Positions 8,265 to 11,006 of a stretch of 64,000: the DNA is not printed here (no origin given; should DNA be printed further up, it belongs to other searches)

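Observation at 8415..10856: Unusual single-polypeptide fusion of a PglC-type phosphoglycosyl transferase to a PglF/WbpM-type UDP-sugar 4,6-dehydratase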

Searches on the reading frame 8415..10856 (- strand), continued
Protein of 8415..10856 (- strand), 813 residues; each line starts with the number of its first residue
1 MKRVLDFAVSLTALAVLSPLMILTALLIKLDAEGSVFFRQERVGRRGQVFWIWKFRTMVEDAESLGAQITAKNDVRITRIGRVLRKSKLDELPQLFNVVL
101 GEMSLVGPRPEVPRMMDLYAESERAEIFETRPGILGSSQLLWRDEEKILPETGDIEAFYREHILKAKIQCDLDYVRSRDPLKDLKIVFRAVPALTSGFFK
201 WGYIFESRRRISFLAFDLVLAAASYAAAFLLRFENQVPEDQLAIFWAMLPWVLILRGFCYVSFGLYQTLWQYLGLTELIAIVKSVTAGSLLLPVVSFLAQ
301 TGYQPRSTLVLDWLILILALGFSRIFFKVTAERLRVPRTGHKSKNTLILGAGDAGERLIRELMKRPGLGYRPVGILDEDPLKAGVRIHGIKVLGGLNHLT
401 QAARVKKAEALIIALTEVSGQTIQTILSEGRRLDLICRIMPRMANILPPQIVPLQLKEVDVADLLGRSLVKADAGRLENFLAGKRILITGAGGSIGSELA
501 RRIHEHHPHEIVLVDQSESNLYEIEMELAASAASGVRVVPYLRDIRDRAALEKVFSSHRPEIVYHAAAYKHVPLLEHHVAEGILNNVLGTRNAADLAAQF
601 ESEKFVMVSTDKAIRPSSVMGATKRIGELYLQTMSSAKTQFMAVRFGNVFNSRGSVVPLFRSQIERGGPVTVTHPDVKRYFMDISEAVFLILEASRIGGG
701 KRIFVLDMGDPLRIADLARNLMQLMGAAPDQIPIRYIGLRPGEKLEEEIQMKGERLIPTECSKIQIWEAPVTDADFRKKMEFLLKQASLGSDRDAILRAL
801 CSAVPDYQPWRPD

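Call 7: find_homologous_proteins(query=window:8415-10856:-)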
Query window:8415-10856:- (813 aa): 7916 proteins with E <= 0.001 among 8000 candidates; the best 120 are listed.
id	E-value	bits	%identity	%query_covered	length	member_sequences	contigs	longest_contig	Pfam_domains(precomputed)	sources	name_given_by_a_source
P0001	0.0e+0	1802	100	100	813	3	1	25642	PF08659.17,PF13727.13,PF04321.24,PF16363.12,PF02719.22,PF02254.25,PF00106.32,PF02397.23,PF03435.25,PF01370.28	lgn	-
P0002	0.0e+0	1282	70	100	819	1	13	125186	PF13727.13,PF04321.24,PF16363.12,PF02719.22,PF01073.26,PF02397.23,PF01370.28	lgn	-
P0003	0.0e+0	1220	67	100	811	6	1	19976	PF13727.13,PF04321.24,PF16363.12,PF02719.22,PF02397.23,PF01370.28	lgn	-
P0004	0.0e+0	1153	63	100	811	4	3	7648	PF13727.13,PF04321.24,PF16363.12,PF02719.22,PF01073.26,PF02397.23,PF01370.28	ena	-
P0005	0.0e+0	1065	58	100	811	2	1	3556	PF13727.13,PF04321.24,PF16363.12,PF02719.22,PF01073.26,PF00106.32,PF02397.23,PF01370.28,PF01488.27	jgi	-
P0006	0.0e+0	1050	58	100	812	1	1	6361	PF13727.13,PF04321.24,PF16363.12,PF02719.22,PF01073.26,PF02397.23,PF01370.28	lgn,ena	-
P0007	0.0e+0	1036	58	97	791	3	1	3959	PF13727.13,PF04321.24,PF16363.12,PF02719.22,PF02397.23,PF01370.28,PF01488.27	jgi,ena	-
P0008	4.5e-295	999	55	100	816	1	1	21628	PF13727.13,PF04321.24,PF16363.12,PF02719.22,PF02397.23,PF01370.28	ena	-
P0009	4.1e-289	980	54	100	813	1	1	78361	PF02629.26,PF13727.13,PF04321.24,PF16363.12,PF02719.22,PF02397.23,PF01370.28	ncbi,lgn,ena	-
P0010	5.5e-288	976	54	100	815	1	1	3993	PF13727.13,PF04321.24,PF16363.12,PF02719.22,PF01073.26,PF02397.23,PF01370.28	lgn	-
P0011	8.1e-288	975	54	100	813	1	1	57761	PF13727.13,PF04321.24,PF16363.12,PF02719.22,PF01073.26,PF07993.19,PF02397.23,PF01370.28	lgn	-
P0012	3.0e-284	963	52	100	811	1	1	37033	PF08659.17,PF13727.13,PF04321.24,PF16363.12,PF02719.22,PF01073.26,PF00106.32,PF02397.23,PF01370.28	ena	-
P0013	4.4e-284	963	54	100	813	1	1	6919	PF13727.13,PF04321.24,PF16363.12,PF02719.22,PF02397.23,PF01370.28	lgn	-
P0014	4.8e-283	959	53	100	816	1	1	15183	PF13727.13,PF04321.24,PF16363.12,PF02719.22,PF02397.23,PF01370.28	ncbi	-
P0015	1.7e-282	958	52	100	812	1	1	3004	PF13727.13,PF04321.24,PF16363.12,PF02719.22,PF01073.26,PF07993.19,PF00106.32,PF02397.23,PF01370.28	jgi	jgi:FlaA1/EpsC-like NDP-sugar epimerase/lipopolysaccharide/colanic/teichoic acid biosynthesis glycos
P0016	2.8e-282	957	53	100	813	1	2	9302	PF13727.13,PF04321.24,PF16363.12,PF02719.22,PF02397.23,PF01370.28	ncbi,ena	-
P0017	4.6e-282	956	53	100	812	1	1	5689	PF02629.26,PF08659.17,PF13727.13,PF04321.24,PF16363.12,PF02719.22,PF05368.20,PF01073.26,PF00106.32,PF02397.23,PF01370.28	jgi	-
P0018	1.1e-281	955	54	100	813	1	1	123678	PF13727.13,PF04321.24,PF16363.12,PF02719.22,PF01073.26,PF02397.23,PF01370.28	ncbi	-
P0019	1.4e-280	951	53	100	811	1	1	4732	PF08659.17,PF13727.13,PF04321.24,PF16363.12,PF02719.22,PF01073.26,PF00106.32,PF02397.23,PF01370.28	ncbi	-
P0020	3.7e-280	950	54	100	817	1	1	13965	PF13727.13,PF04321.24,PF16363.12,PF02719.22,PF02397.23,PF01370.28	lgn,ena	-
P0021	1.2e-277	942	53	100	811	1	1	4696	PF08659.17,PF13727.13,PF04321.24,PF16363.12,PF02719.22,PF00106.32,PF02397.23,PF01370.28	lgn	-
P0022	1.4e-277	941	54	100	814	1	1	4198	PF13727.13,PF04321.24,PF16363.12,PF02719.22,PF02397.23,PF01370.28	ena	-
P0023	2.0e-277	941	54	100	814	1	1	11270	PF13727.13,PF04321.24,PF16363.12,PF02719.22,PF01073.26,PF07993.19,PF02397.23,PF01370.28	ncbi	-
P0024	2.5e-277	941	52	100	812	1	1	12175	PF13727.13,PF04321.24,PF16363.12,PF02719.22,PF01073.26,PF07993.19,PF00106.32,PF02397.23,PF01370.28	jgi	jgi:FlaA1/EpsC-like NDP-sugar epimerase/lipopolysaccharide/colanic/teichoic acid biosynthesis glycos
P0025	2.8e-277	940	53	100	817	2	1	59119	PF17836.8,PF13727.13,PF04321.24,PF16363.12,PF02719.22,PF02397.23,PF01370.28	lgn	-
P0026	4.4e-277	940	55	97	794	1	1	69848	PF13727.13,PF04321.24,PF16363.12,PF02719.22,PF02397.23,PF01370.28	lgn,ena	-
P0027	3.2e-276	937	53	100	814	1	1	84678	PF13727.13,PF04321.24,PF16363.12,PF02719.22,PF01073.26,PF02397.23,PF01370.28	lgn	-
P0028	1.9e-274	931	53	100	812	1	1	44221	PF08659.17,PF13727.13,PF04321.24,PF16363.12,PF02719.22,PF01073.26,PF00106.32,PF02397.23,PF01370.28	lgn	-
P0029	4.4e-272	923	53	100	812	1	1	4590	PF08659.17,PF13727.13,PF04321.24,PF16363.12,PF02719.22,PF02397.23,PF01370.28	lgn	-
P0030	2.6e-271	921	51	100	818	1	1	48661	PF13727.13,PF04321.24,PF16363.12,PF02719.22,PF02397.23,PF01370.28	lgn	-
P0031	1.4e-269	915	51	100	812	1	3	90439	PF13727.13,PF04321.24,PF16363.12,PF02719.22,PF01073.26,PF02397.23,PF01370.28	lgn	-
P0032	3.3e-261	887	53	97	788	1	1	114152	PF08659.17,PF13727.13,PF04321.24,PF16363.12,PF02719.22,PF01073.26,PF00106.32,PF02397.23,PF01370.28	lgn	-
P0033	1.5e-249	849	51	92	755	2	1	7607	PF08659.17,PF13727.13,PF04321.24,PF16363.12,PF02719.22,PF01073.26,PF00106.32,PF02397.23,PF01370.28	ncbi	-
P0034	6.1e-225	767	54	75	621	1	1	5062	PF08659.17,PF13727.13,PF04321.24,PF16363.12,PF02719.22,PF01073.26,PF02254.25,PF00106.32,PF01370.28,PF01488.27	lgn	-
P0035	3.9e-216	738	44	99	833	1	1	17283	PF13727.13,PF04321.24,PF16363.12,PF02719.22,PF01073.26,PF07993.19,PF02397.23,PF01370.28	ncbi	-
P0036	1.8e-202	693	42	99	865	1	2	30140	PF13727.13,PF04321.24,PF16363.12,PF02719.22,PF01073.26,PF07993.19,PF02397.23,PF03435.25,PF01370.28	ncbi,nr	ncbi:MAG: polysaccharide biosynthesis protein [candidate division KSB1 bacterium]|nr:polysaccharide 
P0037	6.4e-202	691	43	95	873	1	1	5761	PF08659.17,PF13727.13,PF04321.24,PF16363.12,PF02719.22,PF01073.26,PF07993.19,PF00106.32,PF02397.23,PF01370.28,PF01488.27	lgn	-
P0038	3.0e-201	689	42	99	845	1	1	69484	PF08659.17,PF13727.13,PF16363.12,PF02397.23,PF01370.28,PF17836.8,PF04321.24,PF02719.22,PF01073.26,PF07993.19,PF00106.32,PF03435.25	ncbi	-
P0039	5.4e-201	688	42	100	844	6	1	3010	PF02629.26,PF08659.17,PF13727.13,PF16363.12,PF02397.23,PF01370.28,PF17836.8,PF04321.24,PF02719.22,PF01073.26,PF07993.19,PF00106.32,PF03435.25,PF01488.27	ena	-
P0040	1.3e-200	687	41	99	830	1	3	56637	PF17836.8,PF13727.13,PF04321.24,PF16363.12,PF02719.22,PF00106.32,PF02397.23,PF03435.25,PF01370.28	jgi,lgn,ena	-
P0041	4.9e-199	682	43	94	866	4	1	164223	PF02629.26,PF13727.13,PF16363.12,PF02397.23,PF01370.28,PF17836.8,PF04321.24,PF02719.22,PF01073.26,PF02254.25,PF07993.19,PF00106.32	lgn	-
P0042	1.3e-197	677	42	100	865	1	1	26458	PF02629.26,PF08659.17,PF13727.13,PF16363.12,PF02397.23,PF01370.28,PF17836.8,PF04321.24,PF02719.22,PF01073.26,PF07993.19,PF00106.32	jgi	-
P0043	4.6e-196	672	42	100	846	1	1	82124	PF02629.26,PF08659.17,PF13727.13,PF16363.12,PF22674.3,PF02397.23,PF01370.28,PF17836.8,PF04321.24,PF02719.22,PF01073.26,PF00106.32,PF03435.25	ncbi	-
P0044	2.4e-191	656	42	99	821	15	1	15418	PF17836.8,PF13727.13,PF04321.24,PF16363.12,PF02719.22,PF01073.26,PF13460.13,PF00106.32,PF02397.23,PF01370.28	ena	-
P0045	4.3e-188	645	41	100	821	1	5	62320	PF08659.17,PF13727.13,PF04321.24,PF16363.12,PF02719.22,PF01073.26,PF00106.32,PF02397.23,PF01370.28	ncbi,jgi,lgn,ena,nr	ncbi:MAG TPA: SDR family NAD(P)-dependent oxidoreductase [bacterium]|nr:SDR family NAD(P)-dependent 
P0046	2.2e-187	643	42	95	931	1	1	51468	PF13727.13,PF04321.24,PF16363.12,PF02719.22,PF01073.26,PF07993.19,PF00106.32,PF02397.23,PF01370.28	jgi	-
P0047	2.3e-186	640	41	99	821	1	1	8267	PF08659.17,PF13727.13,PF04321.24,PF16363.12,PF02719.22,PF01073.26,PF07993.19,PF13460.13,PF00106.32,PF02397.23,PF01370.28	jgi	jgi:FlaA1/EpsC-like NDP-sugar epimerase/lipopolysaccharide/colanic/teichoic acid biosynthesis glycos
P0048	2.7e-186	640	41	98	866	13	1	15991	PF02629.26,PF13727.13,PF04321.24,PF16363.12,PF02719.22,PF01073.26,PF02397.23,PF01370.28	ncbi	-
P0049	9.6e-184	631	40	100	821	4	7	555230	PF08659.17,PF13727.13,PF04321.24,PF16363.12,PF02719.22,PF01073.26,PF13460.13,PF00106.32,PF02397.23,PF01370.28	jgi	-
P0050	2.0e-183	630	40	97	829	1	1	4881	PF13727.13,PF04321.24,PF16363.12,PF02719.22,PF01073.26,PF13460.13,PF02397.23,PF01370.28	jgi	-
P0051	2.2e-183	630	40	99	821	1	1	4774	PF08659.17,PF13727.13,PF04321.24,PF16363.12,PF02719.22,PF01073.26,PF00106.32,PF02397.23,PF01370.28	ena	-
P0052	8.6e-183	628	42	94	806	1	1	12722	PF13727.13,PF04321.24,PF16363.12,PF02719.22,PF01073.26,PF07993.19,PF13460.13,PF00106.32,PF02397.23,PF01370.28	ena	-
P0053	1.6e-182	627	40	100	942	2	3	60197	PF13727.13,PF04321.24,PF16363.12,PF02719.22,PF01073.26,PF02397.23,PF00072.31,PF01370.28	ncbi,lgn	-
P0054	6.4e-182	625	40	99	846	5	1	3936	PF13727.13,PF04321.24,PF16363.12,PF02719.22,PF01073.26,PF00106.32,PF02397.23,PF01370.28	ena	-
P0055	1.2e-180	621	40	100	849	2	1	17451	PF13727.13,PF04321.24,PF16363.12,PF02719.22,PF01073.26,PF07993.19,PF13460.13,PF00106.32,PF02397.23,PF01370.28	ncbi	-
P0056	3.4e-180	619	40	99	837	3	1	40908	PF13727.13,PF04321.24,PF16363.12,PF02719.22,PF01073.26,PF02397.23,PF01370.28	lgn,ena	-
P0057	4.5e-180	619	40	99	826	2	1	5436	PF08659.17,PF13727.13,PF04321.24,PF16363.12,PF02719.22,PF01073.26,PF00106.32,PF02397.23,PF01370.28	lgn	-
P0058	1.1e-179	618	38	99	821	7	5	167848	PF02629.26,PF08659.17,PF13727.13,PF16363.12,PF02397.23,PF01370.28,PF17836.8,PF04321.24,PF02719.22,PF01073.26,PF13460.13,PF00106.32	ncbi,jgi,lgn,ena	-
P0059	1.1e-179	618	40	100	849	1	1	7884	PF13727.13,PF04321.24,PF16363.12,PF02719.22,PF01073.26,PF07993.19,PF13460.13,PF00106.32,PF02397.23,PF01370.28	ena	-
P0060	2.4e-178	613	41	100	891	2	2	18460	PF13727.13,PF04321.24,PF16363.12,PF02719.22,PF01073.26,PF13460.13,PF02397.23,PF01370.28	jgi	-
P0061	3.5e-178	613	40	99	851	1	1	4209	PF13727.13,PF04321.24,PF16363.12,PF02719.22,PF01073.26,PF13460.13,PF02397.23,PF01370.28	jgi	jgi:FlaA1/EpsC-like NDP-sugar epimerase/lipopolysaccharide/colanic/teichoic acid biosynthesis glycos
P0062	4.0e-178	612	41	100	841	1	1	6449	PF13727.13,PF04321.24,PF16363.12,PF02719.22,PF01073.26,PF07993.19,PF02397.23,PF01370.28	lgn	-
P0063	5.8e-178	612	40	99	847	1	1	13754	PF13727.13,PF04321.24,PF16363.12,PF02719.22,PF01073.26,PF13460.13,PF00106.32,PF02397.23,PF01370.28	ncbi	-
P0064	1.1e-177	611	40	99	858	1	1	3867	PF13727.13,PF04321.24,PF16363.12,PF02719.22,PF01073.26,PF00106.32,PF02397.23,PF01370.28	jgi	jgi:FlaA1/EpsC-like NDP-sugar epimerase/lipopolysaccharide/colanic/teichoic acid biosynthesis glycos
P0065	2.5e-177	610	39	99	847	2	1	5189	PF13727.13,PF04321.24,PF16363.12,PF02719.22,PF01073.26,PF13460.13,PF00106.32,PF02397.23,PF01370.28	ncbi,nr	ncbi:MAG TPA: SDR family NAD(P)-dependent oxidoreductase [Nitrospirota bacterium]|nr:SDR family NAD(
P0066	4.6e-177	609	42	92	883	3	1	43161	PF13727.13,PF04321.24,PF16363.12,PF02719.22,PF01073.26,PF13460.13,PF00106.32,PF02397.23,PF01370.28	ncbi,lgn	-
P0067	4.9e-177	609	39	100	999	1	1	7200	PF13727.13,PF04321.24,PF16363.12,PF02719.22,PF01073.26,PF00106.32,PF02397.23,PF00072.31,PF01370.28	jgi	-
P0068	5.0e-177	609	41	100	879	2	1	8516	PF13727.13,PF04321.24,PF16363.12,PF02719.22,PF01073.26,PF13460.13,PF00106.32,PF02397.23,PF01370.28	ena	-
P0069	1.1e-176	608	40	100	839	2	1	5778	PF13727.13,PF04321.24,PF16363.12,PF02719.22,PF01073.26,PF02397.23,PF01370.28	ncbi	-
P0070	2.5e-176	607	41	99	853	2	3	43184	PF13727.13,PF04321.24,PF16363.12,PF02719.22,PF01073.26,PF13460.13,PF02397.23,PF01370.28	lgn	-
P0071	4.9e-176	606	40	100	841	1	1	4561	PF13727.13,PF04321.24,PF16363.12,PF02719.22,PF01073.26,PF07993.19,PF13460.13,PF00106.32,PF02397.23,PF01370.28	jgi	jgi:FlaA1/EpsC-like NDP-sugar epimerase/lipopolysaccharide/colanic/teichoic acid biosynthesis glycos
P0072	9.7e-176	605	41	99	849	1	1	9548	PF13727.13,PF04321.24,PF16363.12,PF02719.22,PF01073.26,PF02397.23,PF01370.28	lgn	-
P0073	1.2e-175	604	39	99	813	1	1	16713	PF13727.13,PF04321.24,PF16363.12,PF02719.22,PF01073.26,PF13460.13,PF02397.23,PF01370.28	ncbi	ncbi:MAG: polysaccharide biosynthesis protein [Fibrobacterota bacterium]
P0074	1.8e-175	604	40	100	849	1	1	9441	PF13727.13,PF04321.24,PF16363.12,PF02719.22,PF01073.26,PF13460.13,PF02397.23,PF01370.28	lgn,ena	-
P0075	3.4e-175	603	41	94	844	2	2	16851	PF13727.13,PF04321.24,PF16363.12,PF02719.22,PF01073.26,PF02397.23,PF01370.28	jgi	-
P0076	4.2e-175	602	40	99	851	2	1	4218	PF13727.13,PF04321.24,PF16363.12,PF02719.22,PF01073.26,PF13460.13,PF00106.32,PF02397.23,PF01370.28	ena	-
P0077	4.6e-175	602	41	99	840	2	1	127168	PF13727.13,PF04321.24,PF16363.12,PF02719.22,PF01073.26,PF02397.23,PF01370.28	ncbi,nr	ncbi:MAG: polysaccharide biosynthesis protein [Deltaproteobacteria bacterium]|nr:polysaccharide bios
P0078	5.4e-175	602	40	100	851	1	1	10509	PF13727.13,PF04321.24,PF16363.12,PF02719.22,PF01073.26,PF07993.19,PF13460.13,PF00106.32,PF02397.23,PF01370.28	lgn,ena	-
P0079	7.8e-175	602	42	94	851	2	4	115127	PF13727.13,PF04321.24,PF16363.12,PF02719.22,PF02397.23,PF01370.28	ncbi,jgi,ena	-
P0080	8.7e-175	601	38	100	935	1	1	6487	PF08659.17,PF13727.13,PF04321.24,PF16363.12,PF02719.22,PF01073.26,PF00106.32,PF02397.23,PF01370.28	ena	-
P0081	1.7e-174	600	41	97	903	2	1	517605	PF08659.17,PF13727.13,PF04321.24,PF16363.12,PF02719.22,PF01073.26,PF00106.32,PF02397.23,PF01370.28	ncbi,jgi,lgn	jgi:FlaA1/EpsC-like NDP-sugar epimerase/lipopolysaccharide/colanic/teichoic acid biosynthesis glycos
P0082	1.8e-174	600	40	99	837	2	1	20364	PF13727.13,PF04321.24,PF16363.12,PF02719.22,PF01073.26,PF02397.23,PF01370.28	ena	-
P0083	2.3e-174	600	44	94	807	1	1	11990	PF13727.13,PF04321.24,PF16363.12,PF02719.22,PF01073.26,PF07993.19,PF02397.23,PF01370.28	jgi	jgi:FlaA1/EpsC-like NDP-sugar epimerase/lipopolysaccharide/colanic/teichoic acid biosynthesis glycos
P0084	3.5e-174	599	39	99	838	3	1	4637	PF13727.13,PF04321.24,PF16363.12,PF02719.22,PF01073.26,PF07993.19,PF13460.13,PF00106.32,PF02397.23,PF01370.28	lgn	-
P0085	8.7e-174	598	41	94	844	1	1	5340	PF13727.13,PF04321.24,PF16363.12,PF02719.22,PF01073.26,PF13460.13,PF02397.23,PF01370.28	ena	-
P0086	1.2e-173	598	41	95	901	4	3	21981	PF08659.17,PF13727.13,PF04321.24,PF16363.12,PF02719.22,PF01073.26,PF00106.32,PF02397.23,PF01370.28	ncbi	ncbi:MAG: polysaccharide biosynthesis protein [Gemmatirosa sp.]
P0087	1.9e-173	597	41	99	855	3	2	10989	PF13727.13,PF04321.24,PF16363.12,PF02719.22,PF01073.26,PF07993.19,PF02397.23,PF01370.28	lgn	-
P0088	2.9e-173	596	41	98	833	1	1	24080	PF08659.17,PF13727.13,PF04321.24,PF16363.12,PF02719.22,PF01073.26,PF00106.32,PF02397.23,PF01370.28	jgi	jgi:FlaA1/EpsC-like NDP-sugar epimerase/lipopolysaccharide/colanic/teichoic acid biosynthesis glycos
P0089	3.9e-173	596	42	94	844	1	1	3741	PF08659.17,PF13727.13,PF04321.24,PF16363.12,PF02719.22,PF01073.26,PF13460.13,PF00106.32,PF02397.23,PF01370.28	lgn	-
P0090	4.5e-173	596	40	92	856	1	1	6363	PF13727.13,PF04321.24,PF16363.12,PF02719.22,PF01073.26,PF02397.23,PF01370.28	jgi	jgi:FlaA1/EpsC-like NDP-sugar epimerase/lipopolysaccharide/colanic/teichoic acid biosynthesis glycos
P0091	4.9e-173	596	41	94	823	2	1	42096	PF13727.13,PF04321.24,PF16363.12,PF02719.22,PF01073.26,PF00106.32,PF02397.23,PF01370.28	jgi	jgi:FlaA1/EpsC-like NDP-sugar epimerase/lipopolysaccharide/colanic/teichoic acid biosynthesis glycos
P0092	5.9e-173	595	41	99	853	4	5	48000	PF13727.13,PF04321.24,PF16363.12,PF02719.22,PF01073.26,PF13460.13,PF02397.23,PF01370.28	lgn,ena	-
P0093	7.6e-173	595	41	100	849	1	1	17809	PF13727.13,PF04321.24,PF16363.12,PF02719.22,PF01073.26,PF00106.32,PF02397.23,PF01370.28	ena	-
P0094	7.9e-173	595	39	96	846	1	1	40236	PF13727.13,PF04321.24,PF16363.12,PF02719.22,PF01073.26,PF13460.13,PF02397.23,PF01370.28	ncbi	-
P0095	8.7e-173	595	40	100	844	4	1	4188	PF13727.13,PF04321.24,PF16363.12,PF02719.22,PF01073.26,PF13460.13,PF02397.23,PF01370.28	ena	-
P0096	9.7e-173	595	43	94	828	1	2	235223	PF08659.17,PF13727.13,PF04321.24,PF16363.12,PF02719.22,PF01073.26,PF07993.19,PF02397.23,PF01370.28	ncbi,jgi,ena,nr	ncbi:MAG TPA: polysaccharide biosynthesis protein [Candidatus Limnocylindrales bacterium]|nr:polysac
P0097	2.1e-172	594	41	94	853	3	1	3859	PF13727.13,PF04321.24,PF16363.12,PF02719.22,PF01073.26,PF13460.13,PF00106.32,PF02397.23,PF01370.28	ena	-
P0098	2.5e-172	593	40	99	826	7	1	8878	PF13727.13,PF04321.24,PF16363.12,PF02719.22,PF01073.26,PF02397.23,PF01370.28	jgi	jgi:FlaA1/EpsC-like NDP-sugar epimerase/lipopolysaccharide/colanic/teichoic acid biosynthesis glycos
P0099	3.0e-172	593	40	100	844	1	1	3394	PF13727.13,PF04321.24,PF16363.12,PF02719.22,PF01073.26,PF13460.13,PF00106.32,PF02397.23,PF01370.28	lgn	-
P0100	3.1e-172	593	39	99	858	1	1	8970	PF13727.13,PF04321.24,PF16363.12,PF02719.22,PF01073.26,PF02397.23,PF01370.28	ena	-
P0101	3.1e-172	593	40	97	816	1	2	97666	PF13727.13,PF04321.24,PF16363.12,PF02719.22,PF01073.26,PF02397.23,PF01370.28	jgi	-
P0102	3.7e-172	593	39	100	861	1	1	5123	PF08659.17,PF13727.13,PF04321.24,PF16363.12,PF02719.22,PF01073.26,PF02397.23,PF01370.28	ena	-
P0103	4.4e-172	593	39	97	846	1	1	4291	PF13727.13,PF04321.24,PF16363.12,PF02719.22,PF01073.26,PF02397.23,PF01370.28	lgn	-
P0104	1.1e-171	591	40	99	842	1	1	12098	PF13727.13,PF04321.24,PF16363.12,PF02719.22,PF01073.26,PF02397.23,PF01370.28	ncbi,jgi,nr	ncbi:MAG: polysaccharide biosynthesis protein [Deltaproteobacteria bacterium]|nr:polysaccharide bios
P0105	1.2e-171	591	40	100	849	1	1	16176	PF13727.13,PF04321.24,PF16363.12,PF02719.22,PF01073.26,PF07993.19,PF13460.13,PF00106.32,PF02397.23,PF01370.28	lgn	-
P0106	1.5e-171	591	41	99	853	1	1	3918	PF13727.13,PF04321.24,PF16363.12,PF02719.22,PF01073.26,PF07993.19,PF13460.13,PF02397.23,PF01370.28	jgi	jgi:FlaA1/EpsC-like NDP-sugar epimerase/lipopolysaccharide/colanic/teichoic acid biosynthesis glycos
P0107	1.5e-171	591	43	57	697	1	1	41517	PF13727.13,PF04321.24,PF16363.12,PF02719.22,PF01073.26,PF22674.3,PF02397.23,PF01370.28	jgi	jgi:FlaA1/EpsC-like NDP-sugar epimerase/lipopolysaccharide/colanic/teichoic acid biosynthesis glycos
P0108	1.6e-171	591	40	100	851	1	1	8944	PF13727.13,PF04321.24,PF16363.12,PF02719.22,PF01073.26,PF07993.19,PF13460.13,PF00106.32,PF02397.23,PF01370.28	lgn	-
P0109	3.0e-171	590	38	97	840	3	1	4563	PF13727.13,PF04321.24,PF16363.12,PF02719.22,PF01073.26,PF02397.23,PF01370.28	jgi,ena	-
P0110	4.1e-171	589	39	99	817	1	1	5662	PF13727.13,PF04321.24,PF16363.12,PF02719.22,PF01073.26,PF13460.13,PF02397.23,PF01370.28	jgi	-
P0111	4.1e-171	589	41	94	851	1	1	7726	PF13727.13,PF04321.24,PF16363.12,PF02719.22,PF00106.32,PF02397.23,PF01370.28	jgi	jgi:FlaA1/EpsC-like NDP-sugar epimerase/lipopolysaccharide/colanic/teichoic acid biosynthesis glycos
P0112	8.2e-171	588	38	100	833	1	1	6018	PF13727.13,PF04321.24,PF16363.12,PF02719.22,PF01073.26,PF02397.23,PF01370.28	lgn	-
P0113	8.7e-171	588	40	99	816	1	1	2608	PF08659.17,PF13727.13,PF04321.24,PF16363.12,PF02719.22,PF01073.26,PF02397.23,PF01370.28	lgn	-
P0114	1.0e-170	588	41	99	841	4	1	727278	PF13727.13,PF04321.24,PF16363.12,PF02719.22,PF02397.23,PF01370.28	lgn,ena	-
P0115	1.1e-170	588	39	100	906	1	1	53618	PF08659.17,PF13727.13,PF04321.24,PF16363.12,PF02719.22,PF01073.26,PF13460.13,PF00106.32,PF02397.23,PF01370.28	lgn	-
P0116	1.3e-170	588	39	99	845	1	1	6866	PF13727.13,PF04321.24,PF16363.12,PF02719.22,PF01073.26,PF13460.13,PF02397.23,PF01370.28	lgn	-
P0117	1.5e-170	587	39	97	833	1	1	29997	PF13727.13,PF04321.24,PF16363.12,PF02719.22,PF01073.26,PF02397.23,PF01370.28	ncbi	ncbi:MAG: polysaccharide biosynthesis protein [Nitrospinaceae bacterium]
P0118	2.0e-170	587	40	100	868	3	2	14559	PF13727.13,PF04321.24,PF16363.12,PF02719.22,PF01073.26,PF07993.19,PF13460.13,PF00106.32,PF02397.23,PF01370.28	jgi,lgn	-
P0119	2.6e-170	587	41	97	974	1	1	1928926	PF13727.13,PF04321.24,PF16363.12,PF02719.22,PF01073.26,PF02397.23,PF00072.31,PF01370.28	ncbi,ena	-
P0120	3.3e-170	586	39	99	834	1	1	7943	PF13727.13,PF04321.24,PF16363.12,PF02719.22,PF01073.26,PF02397.23,PF01370.28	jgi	jgi:FlaA1/EpsC-like NDP-sugar epimerase/lipopolysaccharide/colanic/teichoic acid biosynthesis glycos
